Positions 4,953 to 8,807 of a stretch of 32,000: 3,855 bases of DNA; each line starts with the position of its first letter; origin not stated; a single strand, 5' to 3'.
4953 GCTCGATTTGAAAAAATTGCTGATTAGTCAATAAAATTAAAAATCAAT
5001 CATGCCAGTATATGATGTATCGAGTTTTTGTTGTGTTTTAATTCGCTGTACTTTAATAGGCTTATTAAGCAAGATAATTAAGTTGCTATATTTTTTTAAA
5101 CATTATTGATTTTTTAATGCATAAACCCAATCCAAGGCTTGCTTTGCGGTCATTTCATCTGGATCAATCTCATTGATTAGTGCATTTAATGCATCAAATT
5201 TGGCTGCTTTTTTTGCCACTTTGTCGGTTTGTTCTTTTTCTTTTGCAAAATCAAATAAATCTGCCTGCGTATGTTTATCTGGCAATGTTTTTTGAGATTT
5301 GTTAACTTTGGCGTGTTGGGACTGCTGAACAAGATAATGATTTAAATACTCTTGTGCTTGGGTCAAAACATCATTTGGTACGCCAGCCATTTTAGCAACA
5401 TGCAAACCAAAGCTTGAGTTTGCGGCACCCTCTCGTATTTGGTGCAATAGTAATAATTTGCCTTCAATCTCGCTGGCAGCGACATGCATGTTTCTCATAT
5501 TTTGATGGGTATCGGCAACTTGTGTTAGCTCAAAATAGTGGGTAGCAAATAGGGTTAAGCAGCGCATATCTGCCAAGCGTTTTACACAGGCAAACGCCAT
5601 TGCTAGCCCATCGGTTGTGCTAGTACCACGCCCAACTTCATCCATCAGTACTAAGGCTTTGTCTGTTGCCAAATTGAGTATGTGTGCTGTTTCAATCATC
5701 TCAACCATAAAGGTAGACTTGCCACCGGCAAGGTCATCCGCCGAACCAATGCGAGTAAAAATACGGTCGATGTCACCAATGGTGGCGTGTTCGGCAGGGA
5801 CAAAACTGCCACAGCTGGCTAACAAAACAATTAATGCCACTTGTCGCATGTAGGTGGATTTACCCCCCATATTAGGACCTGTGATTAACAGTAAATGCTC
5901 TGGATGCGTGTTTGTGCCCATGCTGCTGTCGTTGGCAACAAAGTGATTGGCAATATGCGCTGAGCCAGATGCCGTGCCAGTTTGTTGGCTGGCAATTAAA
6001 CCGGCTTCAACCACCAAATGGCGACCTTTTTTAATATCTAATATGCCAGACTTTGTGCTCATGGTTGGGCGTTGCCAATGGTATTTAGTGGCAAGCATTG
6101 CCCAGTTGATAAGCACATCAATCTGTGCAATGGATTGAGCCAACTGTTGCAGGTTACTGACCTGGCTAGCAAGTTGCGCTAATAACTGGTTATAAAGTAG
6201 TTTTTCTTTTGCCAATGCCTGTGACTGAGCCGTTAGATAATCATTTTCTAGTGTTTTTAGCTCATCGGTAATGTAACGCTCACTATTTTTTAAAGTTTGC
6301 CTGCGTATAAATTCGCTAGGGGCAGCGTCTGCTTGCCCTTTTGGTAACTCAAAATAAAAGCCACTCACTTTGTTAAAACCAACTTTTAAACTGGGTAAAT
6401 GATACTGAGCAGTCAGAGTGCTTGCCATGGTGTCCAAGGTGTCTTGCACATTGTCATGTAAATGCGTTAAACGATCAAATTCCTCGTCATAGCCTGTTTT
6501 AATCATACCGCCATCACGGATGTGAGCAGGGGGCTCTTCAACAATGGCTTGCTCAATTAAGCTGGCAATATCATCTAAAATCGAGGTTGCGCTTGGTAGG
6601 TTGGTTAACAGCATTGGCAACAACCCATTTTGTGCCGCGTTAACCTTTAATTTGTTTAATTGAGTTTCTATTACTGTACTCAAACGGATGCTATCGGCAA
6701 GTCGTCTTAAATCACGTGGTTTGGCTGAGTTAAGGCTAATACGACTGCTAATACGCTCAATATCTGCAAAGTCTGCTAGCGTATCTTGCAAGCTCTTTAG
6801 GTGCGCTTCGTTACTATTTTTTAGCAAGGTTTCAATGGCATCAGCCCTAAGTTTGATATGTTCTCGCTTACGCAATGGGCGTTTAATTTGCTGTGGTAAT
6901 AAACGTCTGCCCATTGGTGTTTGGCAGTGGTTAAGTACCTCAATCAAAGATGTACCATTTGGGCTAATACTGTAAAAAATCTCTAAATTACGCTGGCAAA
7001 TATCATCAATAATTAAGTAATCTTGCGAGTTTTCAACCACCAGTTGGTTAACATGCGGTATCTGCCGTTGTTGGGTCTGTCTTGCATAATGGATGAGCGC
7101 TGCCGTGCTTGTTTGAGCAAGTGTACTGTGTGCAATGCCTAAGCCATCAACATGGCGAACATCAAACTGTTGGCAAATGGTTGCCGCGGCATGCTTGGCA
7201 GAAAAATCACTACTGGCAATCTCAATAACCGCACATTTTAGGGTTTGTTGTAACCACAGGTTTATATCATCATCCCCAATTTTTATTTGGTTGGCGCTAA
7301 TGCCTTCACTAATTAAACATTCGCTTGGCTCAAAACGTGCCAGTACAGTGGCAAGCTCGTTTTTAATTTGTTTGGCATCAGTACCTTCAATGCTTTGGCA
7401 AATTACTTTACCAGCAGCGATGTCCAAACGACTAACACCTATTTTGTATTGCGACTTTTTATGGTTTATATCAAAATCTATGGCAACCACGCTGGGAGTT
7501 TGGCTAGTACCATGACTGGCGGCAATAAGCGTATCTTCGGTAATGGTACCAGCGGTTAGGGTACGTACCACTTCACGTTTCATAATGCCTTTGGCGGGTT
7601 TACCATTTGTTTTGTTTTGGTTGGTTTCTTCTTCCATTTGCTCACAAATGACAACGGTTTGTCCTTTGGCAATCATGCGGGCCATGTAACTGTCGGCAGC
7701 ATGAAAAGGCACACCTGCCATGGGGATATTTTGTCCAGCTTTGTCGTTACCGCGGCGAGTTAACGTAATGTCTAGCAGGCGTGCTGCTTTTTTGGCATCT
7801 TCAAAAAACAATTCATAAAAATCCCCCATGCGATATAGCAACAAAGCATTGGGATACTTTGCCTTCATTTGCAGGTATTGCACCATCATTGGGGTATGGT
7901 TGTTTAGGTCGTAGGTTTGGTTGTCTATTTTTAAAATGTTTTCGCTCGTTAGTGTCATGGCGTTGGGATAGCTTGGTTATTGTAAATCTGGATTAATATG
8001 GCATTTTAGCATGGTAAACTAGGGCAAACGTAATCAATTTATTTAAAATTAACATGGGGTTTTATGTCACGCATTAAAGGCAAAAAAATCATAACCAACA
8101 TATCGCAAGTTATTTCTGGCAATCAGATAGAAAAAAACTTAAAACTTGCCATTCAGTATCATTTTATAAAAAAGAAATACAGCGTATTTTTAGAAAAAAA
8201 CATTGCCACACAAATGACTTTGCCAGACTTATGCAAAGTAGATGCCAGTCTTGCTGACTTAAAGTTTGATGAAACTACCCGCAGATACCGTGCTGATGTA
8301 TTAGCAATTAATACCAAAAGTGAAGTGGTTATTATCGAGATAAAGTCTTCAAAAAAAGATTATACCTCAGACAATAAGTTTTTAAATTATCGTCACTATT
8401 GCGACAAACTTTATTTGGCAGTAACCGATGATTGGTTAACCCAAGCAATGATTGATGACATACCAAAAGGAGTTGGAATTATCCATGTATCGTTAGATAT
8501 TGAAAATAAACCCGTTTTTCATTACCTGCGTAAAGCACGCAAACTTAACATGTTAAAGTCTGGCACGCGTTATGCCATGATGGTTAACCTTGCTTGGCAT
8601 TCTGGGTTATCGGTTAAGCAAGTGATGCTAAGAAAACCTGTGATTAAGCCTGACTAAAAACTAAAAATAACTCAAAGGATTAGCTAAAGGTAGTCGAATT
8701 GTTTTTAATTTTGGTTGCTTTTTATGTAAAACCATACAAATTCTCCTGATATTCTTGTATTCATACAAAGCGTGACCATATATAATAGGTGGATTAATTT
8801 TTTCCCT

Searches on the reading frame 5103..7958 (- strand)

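Call 8: search_protein_families(library=pfam, proteins=[window:5103-7958:-])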
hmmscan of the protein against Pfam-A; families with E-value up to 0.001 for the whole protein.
window:5103-7958:- (951 aa): 5 families
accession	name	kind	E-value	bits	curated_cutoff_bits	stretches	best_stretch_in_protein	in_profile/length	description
PF00488.27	MutS_V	-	9.4e-80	267.5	30.2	1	691-873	2-185/188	MutS domain V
PF05192.23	MutS_III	-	2.6e-43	149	34.1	1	323-620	4-194/194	MutS domain III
PF01624.25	MutS_I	-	4.6e-40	136.8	20.6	1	22-142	1-112/113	MutS domain I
PF05190.23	MutS_IV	-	7.7e-26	90.7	22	1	489-579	1-91/92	MutS family domain IV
PF05188.22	MutS_II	-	1.5e-16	61.4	25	1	158-303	4-132/133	MutS domain II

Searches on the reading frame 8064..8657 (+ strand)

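Call 8: search_protein_families(library=pfam, proteins=[window:8064-8657:+])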
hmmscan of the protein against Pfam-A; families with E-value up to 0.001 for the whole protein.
window:8064-8657:+ (197 aa): 1 family
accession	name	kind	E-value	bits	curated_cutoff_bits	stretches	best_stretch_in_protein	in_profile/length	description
PF06319.18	MmcB-like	-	8.7e-19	68.2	22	1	75-184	42-141/148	DNA repair protein MmcB-like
